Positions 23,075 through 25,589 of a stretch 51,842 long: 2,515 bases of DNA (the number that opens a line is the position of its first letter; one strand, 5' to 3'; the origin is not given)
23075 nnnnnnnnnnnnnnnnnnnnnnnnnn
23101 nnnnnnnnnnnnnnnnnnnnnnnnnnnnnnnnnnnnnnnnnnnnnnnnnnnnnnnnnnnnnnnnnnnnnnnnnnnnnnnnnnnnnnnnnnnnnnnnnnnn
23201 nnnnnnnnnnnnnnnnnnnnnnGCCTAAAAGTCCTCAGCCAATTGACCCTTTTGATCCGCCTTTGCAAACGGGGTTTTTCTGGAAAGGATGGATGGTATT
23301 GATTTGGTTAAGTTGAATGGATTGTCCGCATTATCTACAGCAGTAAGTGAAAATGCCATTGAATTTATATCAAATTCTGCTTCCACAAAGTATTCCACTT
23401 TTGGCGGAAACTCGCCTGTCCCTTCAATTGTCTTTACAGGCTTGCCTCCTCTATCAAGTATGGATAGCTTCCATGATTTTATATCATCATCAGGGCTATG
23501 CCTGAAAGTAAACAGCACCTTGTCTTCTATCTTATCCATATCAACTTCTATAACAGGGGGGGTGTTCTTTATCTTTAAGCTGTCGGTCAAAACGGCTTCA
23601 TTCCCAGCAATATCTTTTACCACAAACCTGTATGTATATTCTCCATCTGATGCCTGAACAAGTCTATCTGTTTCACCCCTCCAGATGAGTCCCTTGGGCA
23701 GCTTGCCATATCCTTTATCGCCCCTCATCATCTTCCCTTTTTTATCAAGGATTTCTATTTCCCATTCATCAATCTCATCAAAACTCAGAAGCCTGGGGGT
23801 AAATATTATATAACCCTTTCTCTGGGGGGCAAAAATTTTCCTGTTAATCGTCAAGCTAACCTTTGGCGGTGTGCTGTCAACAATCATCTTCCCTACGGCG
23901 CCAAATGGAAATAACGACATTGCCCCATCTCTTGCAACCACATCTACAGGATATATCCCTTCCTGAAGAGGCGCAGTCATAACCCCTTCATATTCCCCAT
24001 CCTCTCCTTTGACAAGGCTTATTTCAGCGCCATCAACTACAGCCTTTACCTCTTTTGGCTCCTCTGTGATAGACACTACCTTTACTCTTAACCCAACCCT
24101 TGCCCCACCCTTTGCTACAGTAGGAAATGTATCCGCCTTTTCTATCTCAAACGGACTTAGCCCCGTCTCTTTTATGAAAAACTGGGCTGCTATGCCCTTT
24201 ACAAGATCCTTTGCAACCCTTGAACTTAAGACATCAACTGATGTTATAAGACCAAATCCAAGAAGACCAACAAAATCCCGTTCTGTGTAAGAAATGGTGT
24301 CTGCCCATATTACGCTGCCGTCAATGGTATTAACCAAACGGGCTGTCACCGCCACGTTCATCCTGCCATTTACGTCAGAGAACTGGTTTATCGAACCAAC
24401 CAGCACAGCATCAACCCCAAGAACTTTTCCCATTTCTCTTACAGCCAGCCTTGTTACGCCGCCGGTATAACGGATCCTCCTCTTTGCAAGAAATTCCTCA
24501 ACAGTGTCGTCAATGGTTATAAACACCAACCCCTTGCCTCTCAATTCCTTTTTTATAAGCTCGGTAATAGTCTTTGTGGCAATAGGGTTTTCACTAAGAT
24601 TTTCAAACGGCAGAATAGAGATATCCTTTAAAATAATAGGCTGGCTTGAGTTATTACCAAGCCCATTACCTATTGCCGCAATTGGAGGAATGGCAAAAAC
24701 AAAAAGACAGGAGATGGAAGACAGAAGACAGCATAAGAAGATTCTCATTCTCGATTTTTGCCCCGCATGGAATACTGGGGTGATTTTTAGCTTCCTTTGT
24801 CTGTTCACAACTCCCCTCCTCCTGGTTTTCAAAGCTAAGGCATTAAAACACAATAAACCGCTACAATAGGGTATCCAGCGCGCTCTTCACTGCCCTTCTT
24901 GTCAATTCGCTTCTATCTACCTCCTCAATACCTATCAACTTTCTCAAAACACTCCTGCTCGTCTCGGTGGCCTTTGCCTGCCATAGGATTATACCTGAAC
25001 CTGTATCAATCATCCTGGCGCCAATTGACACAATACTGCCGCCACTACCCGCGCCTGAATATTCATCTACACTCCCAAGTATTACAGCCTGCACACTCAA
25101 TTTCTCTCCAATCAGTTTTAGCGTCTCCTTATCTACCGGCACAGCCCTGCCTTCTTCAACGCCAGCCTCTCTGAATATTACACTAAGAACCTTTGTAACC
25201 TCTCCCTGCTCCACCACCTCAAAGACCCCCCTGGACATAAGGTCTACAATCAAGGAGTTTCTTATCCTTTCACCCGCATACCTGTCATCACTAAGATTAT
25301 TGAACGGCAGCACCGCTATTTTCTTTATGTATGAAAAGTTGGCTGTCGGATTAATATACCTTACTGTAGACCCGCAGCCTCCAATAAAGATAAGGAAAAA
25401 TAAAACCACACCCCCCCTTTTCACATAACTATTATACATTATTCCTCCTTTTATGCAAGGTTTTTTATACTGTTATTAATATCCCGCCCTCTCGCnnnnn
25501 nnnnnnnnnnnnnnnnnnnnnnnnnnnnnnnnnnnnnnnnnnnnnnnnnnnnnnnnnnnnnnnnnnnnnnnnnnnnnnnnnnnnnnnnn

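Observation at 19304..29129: Eight-gene envelope operon that matches no machine I recognise: giant barrel, three paralogous lipoprotein modules, heme/FN3 protein, YVTN propeller, HAMP protein, PPIase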

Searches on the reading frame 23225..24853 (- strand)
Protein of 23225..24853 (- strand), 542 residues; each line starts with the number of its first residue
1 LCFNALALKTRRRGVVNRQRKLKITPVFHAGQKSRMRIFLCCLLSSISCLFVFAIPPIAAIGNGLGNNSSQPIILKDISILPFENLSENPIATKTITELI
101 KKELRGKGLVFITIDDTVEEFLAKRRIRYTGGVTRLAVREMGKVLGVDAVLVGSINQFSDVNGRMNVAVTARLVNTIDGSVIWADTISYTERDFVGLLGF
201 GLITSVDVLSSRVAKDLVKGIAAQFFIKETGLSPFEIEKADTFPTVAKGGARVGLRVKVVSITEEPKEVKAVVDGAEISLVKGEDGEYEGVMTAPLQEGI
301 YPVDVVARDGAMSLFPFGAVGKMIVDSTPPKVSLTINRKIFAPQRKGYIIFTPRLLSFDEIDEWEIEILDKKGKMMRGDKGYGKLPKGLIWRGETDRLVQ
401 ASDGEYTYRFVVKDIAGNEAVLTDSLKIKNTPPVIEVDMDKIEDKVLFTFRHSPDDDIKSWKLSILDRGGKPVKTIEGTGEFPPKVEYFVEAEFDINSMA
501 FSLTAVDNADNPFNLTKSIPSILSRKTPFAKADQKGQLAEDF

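Call 5: search_protein_families(library=pfam, proteins=[window:23225-24853:-], max_evalue=0.1)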
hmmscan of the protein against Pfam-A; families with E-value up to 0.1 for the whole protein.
window:23225-24853:- (542 aa): 5 families
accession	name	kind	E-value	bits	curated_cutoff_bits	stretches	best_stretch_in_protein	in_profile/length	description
PF13036.11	LpoB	-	1e-06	29.1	22.3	1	78-186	32-144/147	Peptidoglycan-synthase activator LpoB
PF19077.6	Big_13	-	2.3e-05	25.3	27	0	400-422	71-93/102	Bacterial Ig-like domain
PF13860.13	FlgD_ig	-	0.00095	19.5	27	0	444-477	8-41/79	FlgD Ig-like domain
PF05643.16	GNA1162-like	-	0.0011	19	25.9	1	76-194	12-133/185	Putative lipoprotein GNA1162-like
PF13750.12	Big_3_3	-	0.016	15.3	27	0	400-447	11-61/157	Bacterial Ig-like domain (group 3)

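Call 6: search_protein_families(library=ncbifam, proteins=[window:23225-24853:-], max_evalue=0.1)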
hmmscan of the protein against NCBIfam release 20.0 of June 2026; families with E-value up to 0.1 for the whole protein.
window:23225-24853:- (542 aa): 5 families
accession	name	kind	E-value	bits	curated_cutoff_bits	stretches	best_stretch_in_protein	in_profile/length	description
NF053608.1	Lsa66_OmpA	equivalog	1.8e-07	30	700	1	323-433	137-250/581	fibronectin-binding adhesin Lsa66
TIGR02722.1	lp_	equivalog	9.6e-05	22.5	110.55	1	85-186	79-184/189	penicillin-binding protein activator LpoB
NF041940.1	choice_anch_X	domain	0.012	15.3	25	0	400-412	13-25/37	choice-of-anchor X domain-containing protein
NF033510.3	Ca_tandemer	repeat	0.052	13.9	50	0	267-311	44-92/96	Ca2+-stabilized repeat-containing adhesin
NF009452.0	PRK12812.1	equivalog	0.092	12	258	0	311-419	110-213/289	flagellar basal body rod modification protein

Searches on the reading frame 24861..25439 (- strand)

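Call 5: search_protein_families(library=pfam, proteins=[window:24861-25439:-], max_evalue=0.1)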
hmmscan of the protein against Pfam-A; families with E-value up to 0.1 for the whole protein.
window:24861-25439:- (192 aa): 1 family
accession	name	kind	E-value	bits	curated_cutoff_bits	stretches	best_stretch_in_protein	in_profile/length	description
PF05643.16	GNA1162-like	-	0.011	15.7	25.9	1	40-163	13-132/185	Putative lipoprotein GNA1162-like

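Call 6: search_protein_families(library=ncbifam, proteins=[window:24861-25439:-], max_evalue=0.1)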
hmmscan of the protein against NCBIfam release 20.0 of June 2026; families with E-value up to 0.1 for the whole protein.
window:24861-25439:- (192 aa): 1 family
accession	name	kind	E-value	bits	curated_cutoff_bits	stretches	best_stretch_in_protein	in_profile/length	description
TIGR02722.1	lp_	equivalog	0.015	15.3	110.55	1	60-156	91-184/189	penicillin-binding protein activator LpoB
